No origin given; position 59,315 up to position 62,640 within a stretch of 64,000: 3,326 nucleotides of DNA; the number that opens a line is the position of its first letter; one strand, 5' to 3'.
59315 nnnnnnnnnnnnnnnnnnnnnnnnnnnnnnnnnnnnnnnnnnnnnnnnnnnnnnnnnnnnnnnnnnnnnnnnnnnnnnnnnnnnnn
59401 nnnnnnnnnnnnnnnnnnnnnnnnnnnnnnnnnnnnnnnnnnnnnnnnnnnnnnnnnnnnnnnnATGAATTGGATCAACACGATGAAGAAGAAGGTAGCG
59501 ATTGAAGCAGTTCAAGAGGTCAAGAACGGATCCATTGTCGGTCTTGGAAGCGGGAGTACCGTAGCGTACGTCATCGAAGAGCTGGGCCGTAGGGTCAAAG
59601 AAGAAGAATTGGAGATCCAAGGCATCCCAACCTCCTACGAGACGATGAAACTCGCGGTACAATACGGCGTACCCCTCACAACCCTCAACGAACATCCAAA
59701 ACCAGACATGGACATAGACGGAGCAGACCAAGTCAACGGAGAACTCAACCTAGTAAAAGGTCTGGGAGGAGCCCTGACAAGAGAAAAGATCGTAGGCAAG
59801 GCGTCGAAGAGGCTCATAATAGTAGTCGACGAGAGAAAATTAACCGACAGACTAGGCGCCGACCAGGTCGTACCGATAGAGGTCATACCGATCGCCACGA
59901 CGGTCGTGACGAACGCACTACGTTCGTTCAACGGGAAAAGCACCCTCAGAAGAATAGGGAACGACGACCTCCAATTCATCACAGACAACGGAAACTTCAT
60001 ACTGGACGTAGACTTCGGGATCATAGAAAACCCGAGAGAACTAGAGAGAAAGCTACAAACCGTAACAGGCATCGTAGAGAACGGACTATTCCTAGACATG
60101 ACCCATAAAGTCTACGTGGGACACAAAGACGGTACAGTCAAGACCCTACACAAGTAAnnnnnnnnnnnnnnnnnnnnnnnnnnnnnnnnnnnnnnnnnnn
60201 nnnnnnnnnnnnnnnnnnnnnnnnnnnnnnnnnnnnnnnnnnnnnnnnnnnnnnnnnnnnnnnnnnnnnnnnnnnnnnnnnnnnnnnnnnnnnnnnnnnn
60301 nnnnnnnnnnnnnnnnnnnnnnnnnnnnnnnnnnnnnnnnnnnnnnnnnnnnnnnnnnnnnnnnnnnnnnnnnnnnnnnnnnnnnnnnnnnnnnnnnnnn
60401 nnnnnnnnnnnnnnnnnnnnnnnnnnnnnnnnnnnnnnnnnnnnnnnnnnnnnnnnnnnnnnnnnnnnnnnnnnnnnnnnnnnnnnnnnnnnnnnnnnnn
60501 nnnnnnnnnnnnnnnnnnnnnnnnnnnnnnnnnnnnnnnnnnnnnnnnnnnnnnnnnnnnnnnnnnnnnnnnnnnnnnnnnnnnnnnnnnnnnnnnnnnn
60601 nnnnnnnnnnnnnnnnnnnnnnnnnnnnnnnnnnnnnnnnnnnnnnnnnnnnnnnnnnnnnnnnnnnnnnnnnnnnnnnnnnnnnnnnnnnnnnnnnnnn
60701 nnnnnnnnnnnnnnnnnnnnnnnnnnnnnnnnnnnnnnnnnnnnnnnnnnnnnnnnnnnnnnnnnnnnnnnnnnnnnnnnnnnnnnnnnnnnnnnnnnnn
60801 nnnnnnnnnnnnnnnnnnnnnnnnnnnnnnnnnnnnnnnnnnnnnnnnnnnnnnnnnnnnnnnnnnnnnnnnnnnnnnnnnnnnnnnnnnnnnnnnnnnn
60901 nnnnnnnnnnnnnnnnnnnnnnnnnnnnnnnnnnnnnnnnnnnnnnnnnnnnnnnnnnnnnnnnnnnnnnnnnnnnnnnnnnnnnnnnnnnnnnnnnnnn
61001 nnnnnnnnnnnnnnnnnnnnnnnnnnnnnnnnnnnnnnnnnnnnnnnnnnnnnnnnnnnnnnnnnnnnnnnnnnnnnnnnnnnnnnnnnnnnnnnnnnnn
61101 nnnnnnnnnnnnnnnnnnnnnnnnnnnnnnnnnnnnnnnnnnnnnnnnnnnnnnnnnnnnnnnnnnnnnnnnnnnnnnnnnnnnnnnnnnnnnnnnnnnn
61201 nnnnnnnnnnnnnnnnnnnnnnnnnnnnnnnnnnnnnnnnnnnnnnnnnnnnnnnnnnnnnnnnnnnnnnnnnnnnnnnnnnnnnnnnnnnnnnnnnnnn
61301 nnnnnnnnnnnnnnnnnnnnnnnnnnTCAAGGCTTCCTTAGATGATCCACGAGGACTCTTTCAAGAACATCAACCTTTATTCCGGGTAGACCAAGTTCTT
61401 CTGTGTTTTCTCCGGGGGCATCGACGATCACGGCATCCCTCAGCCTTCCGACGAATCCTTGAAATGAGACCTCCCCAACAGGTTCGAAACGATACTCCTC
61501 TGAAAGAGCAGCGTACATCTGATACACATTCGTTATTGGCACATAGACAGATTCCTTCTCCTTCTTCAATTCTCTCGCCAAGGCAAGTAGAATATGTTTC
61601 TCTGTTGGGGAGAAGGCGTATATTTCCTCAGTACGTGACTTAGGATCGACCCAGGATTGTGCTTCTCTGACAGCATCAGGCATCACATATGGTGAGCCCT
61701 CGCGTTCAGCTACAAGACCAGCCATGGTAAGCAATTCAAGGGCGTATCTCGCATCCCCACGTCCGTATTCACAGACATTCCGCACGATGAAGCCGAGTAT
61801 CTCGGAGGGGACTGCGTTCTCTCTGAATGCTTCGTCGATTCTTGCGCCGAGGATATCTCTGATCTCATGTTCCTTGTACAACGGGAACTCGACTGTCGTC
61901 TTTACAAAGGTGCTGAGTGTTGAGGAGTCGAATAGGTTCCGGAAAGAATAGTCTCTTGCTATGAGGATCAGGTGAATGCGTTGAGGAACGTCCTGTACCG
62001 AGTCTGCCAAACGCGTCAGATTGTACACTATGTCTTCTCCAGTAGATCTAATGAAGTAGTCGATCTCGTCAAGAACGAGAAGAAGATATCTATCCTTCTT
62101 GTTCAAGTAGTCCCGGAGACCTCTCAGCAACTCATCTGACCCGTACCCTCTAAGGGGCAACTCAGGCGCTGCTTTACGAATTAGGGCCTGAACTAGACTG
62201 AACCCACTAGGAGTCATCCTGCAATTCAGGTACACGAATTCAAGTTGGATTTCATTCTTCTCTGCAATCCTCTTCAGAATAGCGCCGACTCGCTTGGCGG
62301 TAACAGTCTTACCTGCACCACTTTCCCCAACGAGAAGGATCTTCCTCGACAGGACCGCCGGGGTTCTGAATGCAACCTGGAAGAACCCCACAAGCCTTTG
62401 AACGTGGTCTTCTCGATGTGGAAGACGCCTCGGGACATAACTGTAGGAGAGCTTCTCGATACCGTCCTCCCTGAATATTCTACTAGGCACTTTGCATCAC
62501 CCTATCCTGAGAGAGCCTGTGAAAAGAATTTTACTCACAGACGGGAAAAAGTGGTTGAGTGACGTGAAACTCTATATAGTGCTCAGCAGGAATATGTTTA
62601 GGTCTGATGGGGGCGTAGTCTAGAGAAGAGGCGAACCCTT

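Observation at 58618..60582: Identical 19-nt intron in the T-loop of three different tRNA genes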

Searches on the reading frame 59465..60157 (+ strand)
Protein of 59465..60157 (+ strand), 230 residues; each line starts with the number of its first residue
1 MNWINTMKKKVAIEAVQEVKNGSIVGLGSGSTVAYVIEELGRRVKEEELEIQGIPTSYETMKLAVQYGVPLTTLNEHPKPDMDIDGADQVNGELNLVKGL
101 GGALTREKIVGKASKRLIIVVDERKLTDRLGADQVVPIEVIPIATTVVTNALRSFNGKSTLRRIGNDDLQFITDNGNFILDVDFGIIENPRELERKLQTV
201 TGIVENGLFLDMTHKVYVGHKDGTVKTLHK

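Call 11: search_protein_families(library=pfam, proteins=[window:59465-60157:+], max_evalue=0.01)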
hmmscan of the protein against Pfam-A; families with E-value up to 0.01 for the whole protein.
window:59465-60157:+ (230 aa): 2 families
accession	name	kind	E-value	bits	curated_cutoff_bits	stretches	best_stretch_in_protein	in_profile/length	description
PF06026.20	Rib_5-P_isom_A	-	4.6e-61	205.8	26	1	53-223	2-173/173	Ribose 5-phosphate isomerase A (phosphoriboisomerase A)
PF00455.28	DeoRC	-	9.7e-06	26.1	31.8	1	7-43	5-41/160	DeoR C terminal sensor domain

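Call 24: find_homologous_proteins(query=window:59483-60157:+, max_evalue=1e-20)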
Query window:59483-60157:+ (224 aa): 5848 proteins with E <= 1e-20 among 6851 candidates; the best 120 are listed.
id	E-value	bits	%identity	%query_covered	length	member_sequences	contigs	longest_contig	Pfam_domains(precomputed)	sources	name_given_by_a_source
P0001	2.9e-138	476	100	100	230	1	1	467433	PF00455.29,PF06026.21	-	-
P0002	1.5e-114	399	83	100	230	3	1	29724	PF00455.29,PF06026.21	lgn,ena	-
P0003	1.1e-109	383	79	100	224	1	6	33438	PF00455.29,PF06026.21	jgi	-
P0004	1.5e-107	376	77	100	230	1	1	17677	PF06026.21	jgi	-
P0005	1.5e-107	376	77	100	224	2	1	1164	PF00455.29,PF06026.21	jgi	-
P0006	7.4e-107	374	77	100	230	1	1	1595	PF00455.29,PF06026.21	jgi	-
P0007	6.4e-103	361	74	100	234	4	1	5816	PF06026.21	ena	-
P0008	6.5e-102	358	74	100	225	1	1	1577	PF06026.21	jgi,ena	-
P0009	3.2e-101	355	72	100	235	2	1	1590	PF06026.21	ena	-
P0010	1.5e-100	353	71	100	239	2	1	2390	PF06026.21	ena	-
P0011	2.6e-100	352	71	100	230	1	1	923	PF06026.21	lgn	-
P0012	4.7e-100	352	72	100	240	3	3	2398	PF06026.21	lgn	-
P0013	3.6e-99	349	73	100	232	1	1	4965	PF06026.21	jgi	-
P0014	1.4e-98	347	73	100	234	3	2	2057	PF06026.21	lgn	-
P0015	2.7e-98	346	71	100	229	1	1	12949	PF06026.21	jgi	jgi:ribose 5-phosphate isomerase A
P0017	9.7e-82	292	64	96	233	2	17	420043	PF00455.29,PF06026.21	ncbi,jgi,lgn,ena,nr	ncbi:MAG: ribose 5-phosphate isomerase A [Candidatus Bathyarchaeia archaeon]|nr:ribose 5-phosphate i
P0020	5.8e-80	286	60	98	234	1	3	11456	PF06026.21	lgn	-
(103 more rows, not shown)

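Call 25: find_encoding_contigs(protein=P0002, flank=6000, max_places=3)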
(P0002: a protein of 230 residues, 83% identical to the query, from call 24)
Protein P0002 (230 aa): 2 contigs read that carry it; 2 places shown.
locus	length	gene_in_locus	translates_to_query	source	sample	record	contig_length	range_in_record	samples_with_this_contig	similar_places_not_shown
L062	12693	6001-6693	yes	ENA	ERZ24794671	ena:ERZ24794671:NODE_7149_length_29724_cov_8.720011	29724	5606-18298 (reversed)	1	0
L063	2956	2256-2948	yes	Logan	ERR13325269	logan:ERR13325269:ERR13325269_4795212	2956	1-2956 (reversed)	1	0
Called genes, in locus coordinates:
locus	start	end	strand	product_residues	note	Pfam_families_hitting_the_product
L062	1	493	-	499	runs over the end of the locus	PF04715:, PF00425:Chorismate_bind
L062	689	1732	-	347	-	PF00132:Hexapep (faint), PF25087:GMPPB_C (faint)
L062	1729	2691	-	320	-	PF00291:PALP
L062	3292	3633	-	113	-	PF02607:B12-binding_2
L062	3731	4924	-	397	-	PF09594:GT87, PF05007:Mannosyl_trans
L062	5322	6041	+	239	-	-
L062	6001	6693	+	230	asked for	PF00455:DeoRC (faint), PF06026:Rib_5-P_isom_A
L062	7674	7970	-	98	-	-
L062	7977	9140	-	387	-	PF13191:AAA_16 (weak), PF05729:NACHT, PF13401:AAA_22, PF00004:AAA (weak), PF22703:Cdc6_lid, PF09079:WHD_Cdc6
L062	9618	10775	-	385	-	PF07690:MFS_1, PF12832:MFS_1_like, PF07690:MFS_1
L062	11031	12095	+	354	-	PF00389:2-Hacid_dh, PF02826:2-Hacid_dh_C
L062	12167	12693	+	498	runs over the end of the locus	PF00370:FGGY_N, PF02782:FGGY_C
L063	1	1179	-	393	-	?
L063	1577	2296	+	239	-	-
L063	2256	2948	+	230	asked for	PF00455:DeoRC (faint), PF06026:Rib_5-P_isom_A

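Call 26: find_encoding_contigs(protein=P0003, flank=6000, max_places=3)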
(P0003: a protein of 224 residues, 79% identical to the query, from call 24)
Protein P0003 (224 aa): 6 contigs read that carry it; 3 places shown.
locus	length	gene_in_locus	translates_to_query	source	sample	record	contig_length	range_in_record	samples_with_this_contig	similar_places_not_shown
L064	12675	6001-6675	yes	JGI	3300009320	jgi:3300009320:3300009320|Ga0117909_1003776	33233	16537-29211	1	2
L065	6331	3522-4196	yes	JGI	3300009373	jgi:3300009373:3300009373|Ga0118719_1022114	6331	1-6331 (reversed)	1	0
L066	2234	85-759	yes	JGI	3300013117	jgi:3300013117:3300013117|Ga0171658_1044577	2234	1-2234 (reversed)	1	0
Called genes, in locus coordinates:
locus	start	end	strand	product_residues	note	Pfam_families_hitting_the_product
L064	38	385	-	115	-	-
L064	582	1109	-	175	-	PF13353:Fer4_12 (faint), PF04055:Radical_SAM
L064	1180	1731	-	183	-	PF00352:TBP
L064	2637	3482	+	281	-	-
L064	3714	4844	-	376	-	PF09594:GT87, PF13231:PMT_2 (weak), PF05007:Mannosyl_trans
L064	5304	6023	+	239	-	-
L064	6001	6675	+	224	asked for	PF00455:DeoRC (faint), PF06026:Rib_5-P_isom_A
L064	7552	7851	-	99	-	-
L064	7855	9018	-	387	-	PF13191:AAA_16 (weak), PF05729:NACHT, PF13401:AAA_22, PF00004:AAA (weak), PF22703:Cdc6_lid, PF09079:WHD_Cdc6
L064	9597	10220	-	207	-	PF13240:Zn_Ribbon_1 (weak), PF13248:Zn_ribbon_3 (weak)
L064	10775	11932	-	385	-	PF07690:MFS_1, PF12832:MFS_1_like, PF07690:MFS_1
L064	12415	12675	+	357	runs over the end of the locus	PF00389:2-Hacid_dh, PF02826:2-Hacid_dh_C, PF00670:AdoHcyase_NAD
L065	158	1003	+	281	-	-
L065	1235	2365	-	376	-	PF09594:GT87, PF13231:PMT_2 (weak), PF05007:Mannosyl_trans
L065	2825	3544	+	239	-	-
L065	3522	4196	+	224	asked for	PF00455:DeoRC (faint), PF06026:Rib_5-P_isom_A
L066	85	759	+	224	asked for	PF00455:DeoRC (faint), PF06026:Rib_5-P_isom_A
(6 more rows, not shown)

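Call 27: find_encoding_contigs(protein=P0004, flank=6000, max_places=3)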
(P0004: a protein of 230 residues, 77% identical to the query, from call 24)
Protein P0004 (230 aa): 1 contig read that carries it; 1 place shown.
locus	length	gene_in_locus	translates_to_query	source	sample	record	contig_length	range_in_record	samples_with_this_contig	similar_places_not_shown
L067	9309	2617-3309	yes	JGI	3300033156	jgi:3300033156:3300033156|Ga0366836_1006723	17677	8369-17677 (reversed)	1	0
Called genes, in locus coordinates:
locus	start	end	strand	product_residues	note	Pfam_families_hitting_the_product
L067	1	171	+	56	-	?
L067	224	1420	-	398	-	PF09594:GT87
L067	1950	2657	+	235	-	-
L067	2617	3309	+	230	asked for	PF06026:Rib_5-P_isom_A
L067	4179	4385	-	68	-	-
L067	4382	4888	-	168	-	PF27234:MJ0013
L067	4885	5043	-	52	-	PF04014:MazE_antitoxin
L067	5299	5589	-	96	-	PF12802:MarR_2 (weak)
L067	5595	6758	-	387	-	PF13191:AAA_16, PF05729:NACHT, PF13401:AAA_22, PF00004:AAA (weak), PF22703:Cdc6_lid, PF09079:WHD_Cdc6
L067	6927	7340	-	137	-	-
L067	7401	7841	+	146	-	PF14464:Prok-JAB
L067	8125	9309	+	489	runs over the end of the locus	PF01546:Peptidase_M20, PF07687:M20_dimer (weak)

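Call 28: find_encoding_contigs(protein=P0017, flank=6000, max_places=3)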
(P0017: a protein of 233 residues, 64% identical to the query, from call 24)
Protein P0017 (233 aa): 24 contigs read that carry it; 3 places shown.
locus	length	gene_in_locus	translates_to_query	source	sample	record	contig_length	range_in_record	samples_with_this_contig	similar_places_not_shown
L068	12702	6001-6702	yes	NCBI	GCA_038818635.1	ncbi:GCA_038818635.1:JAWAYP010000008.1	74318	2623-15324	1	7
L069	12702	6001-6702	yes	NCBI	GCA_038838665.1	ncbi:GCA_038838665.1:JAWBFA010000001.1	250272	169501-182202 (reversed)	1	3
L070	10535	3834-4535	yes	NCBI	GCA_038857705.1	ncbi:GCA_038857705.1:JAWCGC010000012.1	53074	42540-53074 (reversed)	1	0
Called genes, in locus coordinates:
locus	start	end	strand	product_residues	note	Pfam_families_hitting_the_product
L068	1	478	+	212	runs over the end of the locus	-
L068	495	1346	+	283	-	PF10418:DHODB_Fe-S_bind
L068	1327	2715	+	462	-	PF14691:Fer4_20, PF01266:DAO (faint), PF07992:Pyr_redox_2, PF13450:NAD_binding_8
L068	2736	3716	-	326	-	PF08461:WHD_RNase_R, PF01995:NRD1_2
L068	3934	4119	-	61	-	-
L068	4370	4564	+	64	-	PF01135:PCMT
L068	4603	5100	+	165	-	PF01135:PCMT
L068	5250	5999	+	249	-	-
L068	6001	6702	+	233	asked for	PF00455:DeoRC (faint), PF06026:Rib_5-P_isom_A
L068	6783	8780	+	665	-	PF00133:tRNA-synt_1, PF09334:tRNA-synt_1g, PF19303:Anticodon_3, PF08264:Anticodon_1 (weak), PF01588:tRNA_bind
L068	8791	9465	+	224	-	PF02811:PHP, PF13263:PHP_C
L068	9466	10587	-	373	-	PF00091:Tubulin, PF12327:FtsZ_C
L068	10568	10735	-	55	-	PF01402:RHH_1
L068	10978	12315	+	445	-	PF00919:UPF0004, PF04055:Radical_SAM, PF01938:TRAM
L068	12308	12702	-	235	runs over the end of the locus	PF01904:DUF72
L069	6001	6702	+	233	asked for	PF00455:DeoRC (faint), PF06026:Rib_5-P_isom_A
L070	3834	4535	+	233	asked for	PF00455:DeoRC (faint), PF06026:Rib_5-P_isom_A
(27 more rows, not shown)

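Call 54: find_encoding_contigs(protein=P0015, flank=5000, max_places=2)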
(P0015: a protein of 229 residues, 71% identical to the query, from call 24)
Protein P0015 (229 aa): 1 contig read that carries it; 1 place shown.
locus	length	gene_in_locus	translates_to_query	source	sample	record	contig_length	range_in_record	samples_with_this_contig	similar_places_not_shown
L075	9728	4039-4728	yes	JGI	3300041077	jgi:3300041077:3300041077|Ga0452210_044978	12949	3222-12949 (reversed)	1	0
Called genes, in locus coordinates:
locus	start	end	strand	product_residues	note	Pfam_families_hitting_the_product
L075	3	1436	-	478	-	?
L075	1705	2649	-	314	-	PF13231:PMT_2 (weak), PF09594:GT87, PF05007:Mannosyl_trans (weak)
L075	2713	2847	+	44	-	-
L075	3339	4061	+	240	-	-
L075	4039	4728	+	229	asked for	PF06026:Rib_5-P_isom_A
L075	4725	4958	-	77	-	-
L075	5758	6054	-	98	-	PF09339:HTH_IclR (weak), PF12802:MarR_2 (weak)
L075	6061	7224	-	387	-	PF13191:AAA_16, PF05729:NACHT, PF13401:AAA_22, PF00004:AAA (weak), PF22703:Cdc6_lid, PF09079:WHD_Cdc6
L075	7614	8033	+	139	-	PF14464:Prok-JAB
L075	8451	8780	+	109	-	PF01588:tRNA_bind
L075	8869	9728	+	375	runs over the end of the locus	PF07431:DUF1512, PF23542:DUF1512_C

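Call 55: find_encoding_contigs(protein=P0007, flank=5000, max_places=2)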
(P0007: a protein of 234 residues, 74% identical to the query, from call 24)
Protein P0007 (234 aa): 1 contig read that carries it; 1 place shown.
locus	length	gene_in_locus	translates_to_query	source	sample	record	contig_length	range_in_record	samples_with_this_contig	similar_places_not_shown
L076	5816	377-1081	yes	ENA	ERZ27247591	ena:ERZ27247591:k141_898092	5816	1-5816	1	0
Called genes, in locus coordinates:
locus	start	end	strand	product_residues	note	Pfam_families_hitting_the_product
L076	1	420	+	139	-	?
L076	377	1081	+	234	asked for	PF06026:Rib_5-P_isom_A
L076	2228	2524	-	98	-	-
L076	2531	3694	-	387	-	PF13191:AAA_16 (weak), PF13401:AAA_22, PF22703:Cdc6_lid, PF09079:WHD_Cdc6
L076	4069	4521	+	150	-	PF14464:Prok-JAB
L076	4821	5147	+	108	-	PF01588:tRNA_bind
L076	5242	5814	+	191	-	?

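Call 56: find_encoding_contigs(protein=P0013, flank=5000, max_places=2)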
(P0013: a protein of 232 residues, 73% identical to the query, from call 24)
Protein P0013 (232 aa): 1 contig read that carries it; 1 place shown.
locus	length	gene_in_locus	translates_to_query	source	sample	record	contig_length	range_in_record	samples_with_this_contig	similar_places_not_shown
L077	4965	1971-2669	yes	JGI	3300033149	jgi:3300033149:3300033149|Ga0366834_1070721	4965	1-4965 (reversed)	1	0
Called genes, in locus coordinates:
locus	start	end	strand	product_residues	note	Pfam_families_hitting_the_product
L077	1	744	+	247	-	?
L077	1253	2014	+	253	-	-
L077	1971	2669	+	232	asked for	PF06026:Rib_5-P_isom_A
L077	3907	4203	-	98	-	PF12840:HTH_20 (weak), PF01022:HTH_5 (weak), PF01047:MarR (faint), PF12802:MarR_2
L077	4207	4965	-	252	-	?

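Call 57: find_encoding_contigs(protein=P0020, flank=5000, max_places=2)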
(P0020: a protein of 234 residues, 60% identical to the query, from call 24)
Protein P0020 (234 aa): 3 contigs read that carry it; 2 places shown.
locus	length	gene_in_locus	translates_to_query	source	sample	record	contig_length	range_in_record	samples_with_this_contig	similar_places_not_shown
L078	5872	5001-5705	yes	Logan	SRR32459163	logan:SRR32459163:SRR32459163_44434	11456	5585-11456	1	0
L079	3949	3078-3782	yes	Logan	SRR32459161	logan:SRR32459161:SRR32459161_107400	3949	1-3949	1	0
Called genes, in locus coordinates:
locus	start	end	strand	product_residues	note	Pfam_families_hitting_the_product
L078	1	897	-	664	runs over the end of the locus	PF05833:NFACT_N, PF06831:H2TH (weak), PF05670:NFACT-R_1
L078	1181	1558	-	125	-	-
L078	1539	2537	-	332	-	PF14520:HHH_5, PF00154:RecA_N, PF08423:Rad51, PF13481:AAA_25 (weak), PF06745:ATPase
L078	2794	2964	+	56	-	-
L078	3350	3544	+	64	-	PF01135:PCMT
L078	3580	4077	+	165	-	PF01135:PCMT, PF08704:GCD14 (weak), PF13847:Methyltransf_31 (weak), PF13649:Methyltransf_25 (weak)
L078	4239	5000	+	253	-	-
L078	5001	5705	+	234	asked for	PF06026:Rib_5-P_isom_A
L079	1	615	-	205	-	?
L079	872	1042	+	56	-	-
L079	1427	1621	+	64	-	PF01135:PCMT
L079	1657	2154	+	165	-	PF01135:PCMT, PF08704:GCD14 (weak), PF13847:Methyltransf_31 (weak), PF13649:Methyltransf_25 (weak)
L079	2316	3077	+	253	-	-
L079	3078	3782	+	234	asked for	PF06026:Rib_5-P_isom_A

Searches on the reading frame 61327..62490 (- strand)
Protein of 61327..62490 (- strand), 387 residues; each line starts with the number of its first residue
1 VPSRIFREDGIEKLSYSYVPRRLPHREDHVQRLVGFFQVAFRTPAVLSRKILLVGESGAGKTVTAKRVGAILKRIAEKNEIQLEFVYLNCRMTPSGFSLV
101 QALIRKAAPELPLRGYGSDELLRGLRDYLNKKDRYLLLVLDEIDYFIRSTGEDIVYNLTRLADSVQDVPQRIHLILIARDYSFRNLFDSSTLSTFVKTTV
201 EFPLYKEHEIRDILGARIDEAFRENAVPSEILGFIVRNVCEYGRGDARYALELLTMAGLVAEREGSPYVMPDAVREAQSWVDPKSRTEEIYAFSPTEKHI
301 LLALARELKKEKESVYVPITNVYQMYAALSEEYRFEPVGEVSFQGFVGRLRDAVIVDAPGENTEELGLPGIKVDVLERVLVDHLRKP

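Call 11: search_protein_families(library=pfam, proteins=[window:61327-62490:-], max_evalue=0.01)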
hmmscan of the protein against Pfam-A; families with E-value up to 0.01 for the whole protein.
window:61327-62490:- (387 aa): 11 families
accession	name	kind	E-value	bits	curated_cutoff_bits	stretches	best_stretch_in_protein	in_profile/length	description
PF22703.2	Cdc6_lid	-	2.7e-16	59.6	27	1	211-279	1-68/68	Cdc6 AAA+ ATPase-type lid domain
PF13401.12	AAA_22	-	1.6e-12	48.3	27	1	51-186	8-129/130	AAA domain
PF13191.12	AAA_16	-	1e-08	36.3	32.6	1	22-164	1-161/167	AAA ATPase domain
PF09079.17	Cdc6_C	-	9.8e-08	32.3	25.1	1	288-358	1-70/96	CDC6, C terminal winged helix domain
PF05729.18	NACHT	-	1.7e-06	28.4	26.7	1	50-188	2-136/167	NACHT domain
PF00004.35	AAA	-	1.3e-05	26.1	21.2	1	51-180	1-110/131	ATPase family associated with various cellular activities (AAA)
PF05621.17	TniB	-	0.00047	20.1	22.4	1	49-151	36-136/189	Bacterial TniB protein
PF01078.27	Mg_chelatase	-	0.0015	18.4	20.3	1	48-85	22-59/207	Magnesium chelatase, subunit ChlI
PF15414.12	DUF4621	-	0.005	16.3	27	1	160-227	158-223/329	Protein of unknown function (DUF4621)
PF00158.32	Sigma54_activat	-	0.0054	16.9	20.2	1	47-95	21-63/168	Sigma-54 interaction domain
PF00063.27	Myosin_head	-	0.0063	15.2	33.3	1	50-80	87-117/679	Myosin head (motor domain)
